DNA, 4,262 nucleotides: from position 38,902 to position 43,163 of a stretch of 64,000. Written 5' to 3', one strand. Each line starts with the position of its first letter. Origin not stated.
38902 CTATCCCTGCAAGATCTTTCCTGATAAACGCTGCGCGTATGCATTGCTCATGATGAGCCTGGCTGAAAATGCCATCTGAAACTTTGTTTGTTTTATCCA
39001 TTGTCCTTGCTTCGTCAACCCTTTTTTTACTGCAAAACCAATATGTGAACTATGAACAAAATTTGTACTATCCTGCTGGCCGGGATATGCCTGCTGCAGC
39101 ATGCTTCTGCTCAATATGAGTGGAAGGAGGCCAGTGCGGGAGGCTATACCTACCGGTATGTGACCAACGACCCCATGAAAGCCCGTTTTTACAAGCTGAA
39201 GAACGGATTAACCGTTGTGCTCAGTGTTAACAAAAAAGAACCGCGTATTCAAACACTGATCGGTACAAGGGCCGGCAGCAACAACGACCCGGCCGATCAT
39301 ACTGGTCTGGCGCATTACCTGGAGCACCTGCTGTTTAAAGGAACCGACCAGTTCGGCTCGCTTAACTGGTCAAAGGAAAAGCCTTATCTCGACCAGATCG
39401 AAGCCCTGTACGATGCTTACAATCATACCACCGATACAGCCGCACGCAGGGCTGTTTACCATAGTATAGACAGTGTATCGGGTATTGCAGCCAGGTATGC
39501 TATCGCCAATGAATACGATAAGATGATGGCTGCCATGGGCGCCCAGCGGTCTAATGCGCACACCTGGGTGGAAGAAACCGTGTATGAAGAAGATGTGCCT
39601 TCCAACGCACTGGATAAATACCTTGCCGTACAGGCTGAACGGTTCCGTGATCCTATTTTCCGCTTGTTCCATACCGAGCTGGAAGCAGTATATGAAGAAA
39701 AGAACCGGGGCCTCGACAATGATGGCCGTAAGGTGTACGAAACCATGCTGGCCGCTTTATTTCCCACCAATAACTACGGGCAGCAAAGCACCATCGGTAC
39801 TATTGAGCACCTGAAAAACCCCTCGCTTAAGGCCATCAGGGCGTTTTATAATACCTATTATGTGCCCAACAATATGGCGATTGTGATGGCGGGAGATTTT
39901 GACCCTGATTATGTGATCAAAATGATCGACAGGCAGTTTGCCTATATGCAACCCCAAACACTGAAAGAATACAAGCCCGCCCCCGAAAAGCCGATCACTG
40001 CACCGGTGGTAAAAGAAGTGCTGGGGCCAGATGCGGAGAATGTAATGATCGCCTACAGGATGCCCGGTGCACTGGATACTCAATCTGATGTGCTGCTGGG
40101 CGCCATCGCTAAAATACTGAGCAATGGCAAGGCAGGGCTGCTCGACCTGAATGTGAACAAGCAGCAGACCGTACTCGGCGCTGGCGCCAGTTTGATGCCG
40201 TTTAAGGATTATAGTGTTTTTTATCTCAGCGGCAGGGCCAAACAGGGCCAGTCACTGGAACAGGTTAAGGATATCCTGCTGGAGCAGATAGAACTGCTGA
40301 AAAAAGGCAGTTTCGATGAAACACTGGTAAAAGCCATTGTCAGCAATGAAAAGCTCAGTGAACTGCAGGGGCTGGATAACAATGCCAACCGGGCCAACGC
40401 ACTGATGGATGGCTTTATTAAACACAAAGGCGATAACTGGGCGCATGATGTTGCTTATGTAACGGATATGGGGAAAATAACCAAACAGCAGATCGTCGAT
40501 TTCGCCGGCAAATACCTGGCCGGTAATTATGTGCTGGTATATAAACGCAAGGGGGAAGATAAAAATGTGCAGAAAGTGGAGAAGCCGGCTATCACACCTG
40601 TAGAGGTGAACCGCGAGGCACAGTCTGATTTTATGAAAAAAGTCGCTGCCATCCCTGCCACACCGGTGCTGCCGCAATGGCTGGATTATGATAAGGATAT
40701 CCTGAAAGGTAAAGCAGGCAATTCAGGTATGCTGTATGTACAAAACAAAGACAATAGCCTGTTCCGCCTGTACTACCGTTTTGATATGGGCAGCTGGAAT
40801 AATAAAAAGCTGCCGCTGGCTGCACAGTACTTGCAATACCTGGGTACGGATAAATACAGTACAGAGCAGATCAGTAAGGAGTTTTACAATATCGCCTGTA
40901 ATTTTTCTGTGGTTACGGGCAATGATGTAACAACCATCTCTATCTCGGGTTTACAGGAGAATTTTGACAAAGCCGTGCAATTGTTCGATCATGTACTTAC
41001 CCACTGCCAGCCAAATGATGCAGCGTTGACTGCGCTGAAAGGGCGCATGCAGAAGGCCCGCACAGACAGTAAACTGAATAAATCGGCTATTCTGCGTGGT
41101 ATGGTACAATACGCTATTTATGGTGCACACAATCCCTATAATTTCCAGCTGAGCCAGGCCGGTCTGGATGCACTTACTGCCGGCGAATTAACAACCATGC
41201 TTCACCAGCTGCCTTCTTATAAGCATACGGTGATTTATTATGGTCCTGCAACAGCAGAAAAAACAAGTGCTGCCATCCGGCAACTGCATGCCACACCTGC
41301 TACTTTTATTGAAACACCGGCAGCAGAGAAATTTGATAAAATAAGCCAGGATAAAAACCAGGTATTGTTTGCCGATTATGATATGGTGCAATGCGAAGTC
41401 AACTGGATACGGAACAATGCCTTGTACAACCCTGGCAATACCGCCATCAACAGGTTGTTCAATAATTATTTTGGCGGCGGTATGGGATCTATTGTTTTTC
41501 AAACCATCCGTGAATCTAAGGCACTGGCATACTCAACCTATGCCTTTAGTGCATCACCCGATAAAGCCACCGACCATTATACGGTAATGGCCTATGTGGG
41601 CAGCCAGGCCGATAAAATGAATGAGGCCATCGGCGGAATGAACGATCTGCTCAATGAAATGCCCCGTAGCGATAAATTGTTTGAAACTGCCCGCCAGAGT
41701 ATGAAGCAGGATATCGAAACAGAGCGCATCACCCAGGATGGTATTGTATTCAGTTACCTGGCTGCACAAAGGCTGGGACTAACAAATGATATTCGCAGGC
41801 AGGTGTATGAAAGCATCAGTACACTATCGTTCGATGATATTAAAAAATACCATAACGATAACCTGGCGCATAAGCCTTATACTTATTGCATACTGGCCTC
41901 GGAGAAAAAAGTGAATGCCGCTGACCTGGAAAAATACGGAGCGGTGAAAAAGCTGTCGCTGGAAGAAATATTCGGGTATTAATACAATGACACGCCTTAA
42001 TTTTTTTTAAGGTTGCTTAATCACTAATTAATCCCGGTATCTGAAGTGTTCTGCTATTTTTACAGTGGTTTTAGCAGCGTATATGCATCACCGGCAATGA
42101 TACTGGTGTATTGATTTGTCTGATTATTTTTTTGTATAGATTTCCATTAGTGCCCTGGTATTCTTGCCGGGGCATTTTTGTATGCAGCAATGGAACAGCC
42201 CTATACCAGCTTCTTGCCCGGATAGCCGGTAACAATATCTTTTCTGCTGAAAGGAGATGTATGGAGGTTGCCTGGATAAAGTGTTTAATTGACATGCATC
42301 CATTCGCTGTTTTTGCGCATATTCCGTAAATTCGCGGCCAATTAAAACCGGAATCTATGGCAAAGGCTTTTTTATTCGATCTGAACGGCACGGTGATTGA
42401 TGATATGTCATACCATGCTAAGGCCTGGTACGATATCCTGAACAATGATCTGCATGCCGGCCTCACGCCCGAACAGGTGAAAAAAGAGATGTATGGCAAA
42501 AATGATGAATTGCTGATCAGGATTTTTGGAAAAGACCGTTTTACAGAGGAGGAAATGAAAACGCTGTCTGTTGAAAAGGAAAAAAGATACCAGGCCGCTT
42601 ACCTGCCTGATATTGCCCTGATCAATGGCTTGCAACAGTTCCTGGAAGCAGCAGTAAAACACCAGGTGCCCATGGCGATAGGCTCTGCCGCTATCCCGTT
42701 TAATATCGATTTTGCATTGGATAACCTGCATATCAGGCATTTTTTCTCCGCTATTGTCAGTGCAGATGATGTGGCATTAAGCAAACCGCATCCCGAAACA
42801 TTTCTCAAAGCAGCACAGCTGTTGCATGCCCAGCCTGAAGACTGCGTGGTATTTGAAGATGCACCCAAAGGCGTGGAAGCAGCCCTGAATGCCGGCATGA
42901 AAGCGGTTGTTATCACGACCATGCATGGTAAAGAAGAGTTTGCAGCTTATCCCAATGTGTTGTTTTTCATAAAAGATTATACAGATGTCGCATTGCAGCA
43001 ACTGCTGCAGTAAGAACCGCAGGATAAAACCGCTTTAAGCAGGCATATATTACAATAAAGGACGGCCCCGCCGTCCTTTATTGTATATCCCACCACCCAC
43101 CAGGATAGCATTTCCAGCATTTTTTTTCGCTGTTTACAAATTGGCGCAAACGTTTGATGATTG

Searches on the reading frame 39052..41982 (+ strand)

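Call 66: search_protein_families(library=pfam, proteins=[window:39052-41982:+], max_evalue=0.00001)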
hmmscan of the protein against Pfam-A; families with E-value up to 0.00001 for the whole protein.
window:39052-41982:+ (976 aa): 2 families
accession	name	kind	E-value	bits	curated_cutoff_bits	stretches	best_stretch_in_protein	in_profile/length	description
PF05193.26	Peptidase_M16_C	-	8.1e-37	127.3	23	2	259-431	4-179/181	Peptidase M16 inactive domain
PF00675.25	Peptidase_M16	-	6e-22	78.6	22.3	1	57-103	3-50/149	Insulinase (Peptidase family M16)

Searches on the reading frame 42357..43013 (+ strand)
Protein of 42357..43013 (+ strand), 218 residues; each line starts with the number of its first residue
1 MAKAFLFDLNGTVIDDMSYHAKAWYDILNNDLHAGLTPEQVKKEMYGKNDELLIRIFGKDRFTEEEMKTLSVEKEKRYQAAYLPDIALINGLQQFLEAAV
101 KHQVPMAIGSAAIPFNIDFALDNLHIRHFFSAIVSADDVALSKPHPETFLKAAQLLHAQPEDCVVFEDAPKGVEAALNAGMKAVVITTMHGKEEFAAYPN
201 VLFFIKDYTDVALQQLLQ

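Call 66: search_protein_families(library=pfam, proteins=[window:42357-43013:+], max_evalue=0.00001)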
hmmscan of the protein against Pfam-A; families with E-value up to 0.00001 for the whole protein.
window:42357-43013:+ (218 aa): 3 families
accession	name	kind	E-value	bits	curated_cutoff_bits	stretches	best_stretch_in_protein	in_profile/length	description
PF13419.12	HAD_2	-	5.7e-26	92.1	23.8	1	6-185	2-177/178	Haloacid dehalogenase-like hydrolase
PF00702.32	Hydrolase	-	1.5e-23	84.7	26.4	1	3-180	2-191/191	haloacid dehalogenase-like hydrolase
PF13242.12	Hydrolase_like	-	1.8e-06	28.2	22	1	142-188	3-50/75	HAD-hyrolase-like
